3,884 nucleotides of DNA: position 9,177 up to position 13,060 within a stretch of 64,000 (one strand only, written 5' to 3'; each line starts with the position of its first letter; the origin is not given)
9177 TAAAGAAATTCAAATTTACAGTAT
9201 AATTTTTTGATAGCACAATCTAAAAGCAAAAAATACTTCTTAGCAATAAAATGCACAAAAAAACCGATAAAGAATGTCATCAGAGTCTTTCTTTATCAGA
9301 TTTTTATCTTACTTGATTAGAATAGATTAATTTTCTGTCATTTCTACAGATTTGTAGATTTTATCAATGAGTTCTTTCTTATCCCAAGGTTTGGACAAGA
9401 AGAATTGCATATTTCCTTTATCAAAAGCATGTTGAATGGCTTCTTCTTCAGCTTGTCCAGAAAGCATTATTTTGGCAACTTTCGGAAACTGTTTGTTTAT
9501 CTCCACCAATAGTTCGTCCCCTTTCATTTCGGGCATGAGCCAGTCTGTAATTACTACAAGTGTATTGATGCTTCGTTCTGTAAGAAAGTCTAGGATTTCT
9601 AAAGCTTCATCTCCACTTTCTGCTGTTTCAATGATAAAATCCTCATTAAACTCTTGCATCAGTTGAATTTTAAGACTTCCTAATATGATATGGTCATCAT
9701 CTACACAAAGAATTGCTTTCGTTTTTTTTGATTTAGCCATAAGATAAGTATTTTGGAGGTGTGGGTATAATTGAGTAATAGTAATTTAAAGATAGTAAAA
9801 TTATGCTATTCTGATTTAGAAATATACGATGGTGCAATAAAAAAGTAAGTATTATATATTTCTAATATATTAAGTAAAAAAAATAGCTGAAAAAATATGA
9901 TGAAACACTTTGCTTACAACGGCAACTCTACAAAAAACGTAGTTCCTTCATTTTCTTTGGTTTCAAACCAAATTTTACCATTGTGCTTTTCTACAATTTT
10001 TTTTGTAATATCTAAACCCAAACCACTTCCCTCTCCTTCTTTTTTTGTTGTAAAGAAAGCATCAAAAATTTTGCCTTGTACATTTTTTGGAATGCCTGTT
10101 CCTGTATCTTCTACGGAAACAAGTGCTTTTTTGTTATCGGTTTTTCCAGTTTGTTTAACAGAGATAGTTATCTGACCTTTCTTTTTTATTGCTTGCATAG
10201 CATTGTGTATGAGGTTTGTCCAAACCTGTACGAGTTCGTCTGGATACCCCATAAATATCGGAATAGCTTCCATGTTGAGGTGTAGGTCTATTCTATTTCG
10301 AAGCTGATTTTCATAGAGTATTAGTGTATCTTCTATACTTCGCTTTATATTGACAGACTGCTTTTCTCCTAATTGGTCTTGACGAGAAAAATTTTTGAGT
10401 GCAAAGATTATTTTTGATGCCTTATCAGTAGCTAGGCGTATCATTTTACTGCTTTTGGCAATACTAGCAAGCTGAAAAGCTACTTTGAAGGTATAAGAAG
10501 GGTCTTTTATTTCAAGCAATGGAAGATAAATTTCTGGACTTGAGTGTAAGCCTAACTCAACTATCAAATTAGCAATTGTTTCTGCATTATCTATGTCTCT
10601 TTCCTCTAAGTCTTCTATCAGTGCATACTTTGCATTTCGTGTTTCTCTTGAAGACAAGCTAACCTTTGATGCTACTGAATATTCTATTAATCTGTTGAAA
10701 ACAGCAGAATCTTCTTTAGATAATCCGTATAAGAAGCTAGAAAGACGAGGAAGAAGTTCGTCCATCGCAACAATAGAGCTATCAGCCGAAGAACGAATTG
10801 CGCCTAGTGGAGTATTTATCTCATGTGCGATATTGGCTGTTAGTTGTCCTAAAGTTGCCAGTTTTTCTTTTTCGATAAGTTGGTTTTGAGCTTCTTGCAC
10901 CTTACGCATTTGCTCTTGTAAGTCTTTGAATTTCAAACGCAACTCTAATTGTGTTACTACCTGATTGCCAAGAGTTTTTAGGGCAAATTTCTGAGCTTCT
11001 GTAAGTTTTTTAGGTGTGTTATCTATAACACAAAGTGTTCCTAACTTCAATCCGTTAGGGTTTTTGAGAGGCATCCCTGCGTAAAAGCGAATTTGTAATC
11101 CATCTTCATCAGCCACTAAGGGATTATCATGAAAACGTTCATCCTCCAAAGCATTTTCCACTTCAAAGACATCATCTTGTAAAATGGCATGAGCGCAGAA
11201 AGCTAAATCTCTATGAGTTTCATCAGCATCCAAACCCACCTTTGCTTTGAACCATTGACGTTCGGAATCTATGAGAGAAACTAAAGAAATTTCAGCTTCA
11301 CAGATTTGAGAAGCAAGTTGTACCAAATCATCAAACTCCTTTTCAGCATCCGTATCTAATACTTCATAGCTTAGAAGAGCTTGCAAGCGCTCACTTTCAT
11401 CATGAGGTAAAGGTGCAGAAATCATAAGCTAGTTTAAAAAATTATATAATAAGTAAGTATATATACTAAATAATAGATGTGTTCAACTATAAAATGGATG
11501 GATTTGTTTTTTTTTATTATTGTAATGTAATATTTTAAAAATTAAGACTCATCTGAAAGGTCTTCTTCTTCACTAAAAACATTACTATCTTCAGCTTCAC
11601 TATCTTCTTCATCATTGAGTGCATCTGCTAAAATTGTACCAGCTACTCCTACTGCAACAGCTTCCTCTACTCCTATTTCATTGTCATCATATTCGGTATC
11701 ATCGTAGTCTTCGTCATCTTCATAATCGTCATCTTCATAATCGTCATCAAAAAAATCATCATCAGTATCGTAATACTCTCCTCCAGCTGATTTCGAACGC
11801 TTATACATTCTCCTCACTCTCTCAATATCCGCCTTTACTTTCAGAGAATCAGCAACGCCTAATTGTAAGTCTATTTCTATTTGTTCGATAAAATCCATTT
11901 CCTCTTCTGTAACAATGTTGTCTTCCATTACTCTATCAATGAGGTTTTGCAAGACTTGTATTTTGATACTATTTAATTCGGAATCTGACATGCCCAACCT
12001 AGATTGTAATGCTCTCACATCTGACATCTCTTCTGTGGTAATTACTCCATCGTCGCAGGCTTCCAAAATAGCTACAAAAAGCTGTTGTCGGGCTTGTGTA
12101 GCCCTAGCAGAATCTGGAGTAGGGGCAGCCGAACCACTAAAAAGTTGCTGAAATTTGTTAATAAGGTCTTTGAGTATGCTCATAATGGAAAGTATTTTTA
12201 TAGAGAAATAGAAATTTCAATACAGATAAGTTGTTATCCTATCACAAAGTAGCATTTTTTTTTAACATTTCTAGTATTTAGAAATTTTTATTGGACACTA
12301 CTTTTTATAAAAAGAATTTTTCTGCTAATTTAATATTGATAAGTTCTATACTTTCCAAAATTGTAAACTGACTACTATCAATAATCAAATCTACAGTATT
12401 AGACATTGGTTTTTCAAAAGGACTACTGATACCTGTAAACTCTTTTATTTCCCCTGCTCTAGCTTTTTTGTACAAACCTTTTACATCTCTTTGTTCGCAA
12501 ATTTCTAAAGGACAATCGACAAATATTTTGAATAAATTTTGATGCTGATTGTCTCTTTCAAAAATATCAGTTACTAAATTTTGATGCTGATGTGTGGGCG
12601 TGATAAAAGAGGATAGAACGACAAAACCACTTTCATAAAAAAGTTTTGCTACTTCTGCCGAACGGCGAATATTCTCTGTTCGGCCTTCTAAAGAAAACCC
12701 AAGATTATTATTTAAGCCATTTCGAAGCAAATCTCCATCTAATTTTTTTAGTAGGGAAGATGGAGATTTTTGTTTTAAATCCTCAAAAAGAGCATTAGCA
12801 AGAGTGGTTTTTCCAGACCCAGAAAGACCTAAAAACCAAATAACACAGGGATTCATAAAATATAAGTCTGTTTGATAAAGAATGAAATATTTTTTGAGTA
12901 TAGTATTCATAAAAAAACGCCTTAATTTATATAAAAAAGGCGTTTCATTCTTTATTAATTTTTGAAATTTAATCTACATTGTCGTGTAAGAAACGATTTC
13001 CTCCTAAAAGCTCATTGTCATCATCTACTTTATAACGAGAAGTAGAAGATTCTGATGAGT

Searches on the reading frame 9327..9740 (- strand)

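Call 18: search_protein_families(library=pfam, proteins=[window:9327-9740:-], max_evalue=0.001)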
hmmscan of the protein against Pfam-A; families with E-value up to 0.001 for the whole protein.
window:9327-9740:- (137 aa): 1 family
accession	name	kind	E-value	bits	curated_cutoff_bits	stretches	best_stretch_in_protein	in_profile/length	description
PF00072.30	Response_reg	-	3.3e-19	69.5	30.2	1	10-128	1-110/111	Response regulator receiver domain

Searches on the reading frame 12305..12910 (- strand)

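Call 18: search_protein_families(library=pfam, proteins=[window:12305-12910:-], max_evalue=0.001)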
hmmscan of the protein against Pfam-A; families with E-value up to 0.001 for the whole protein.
window:12305-12910:- (201 aa): 2 families
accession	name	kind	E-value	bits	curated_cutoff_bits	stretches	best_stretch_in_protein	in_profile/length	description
PF01583.26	APS_kinase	-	2.4e-53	180.7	21.1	1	21-173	2-149/152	Adenylylsulphate kinase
PF13671.12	AAA_33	-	1.5e-05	25.7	27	1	23-143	1-116/143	AAA domain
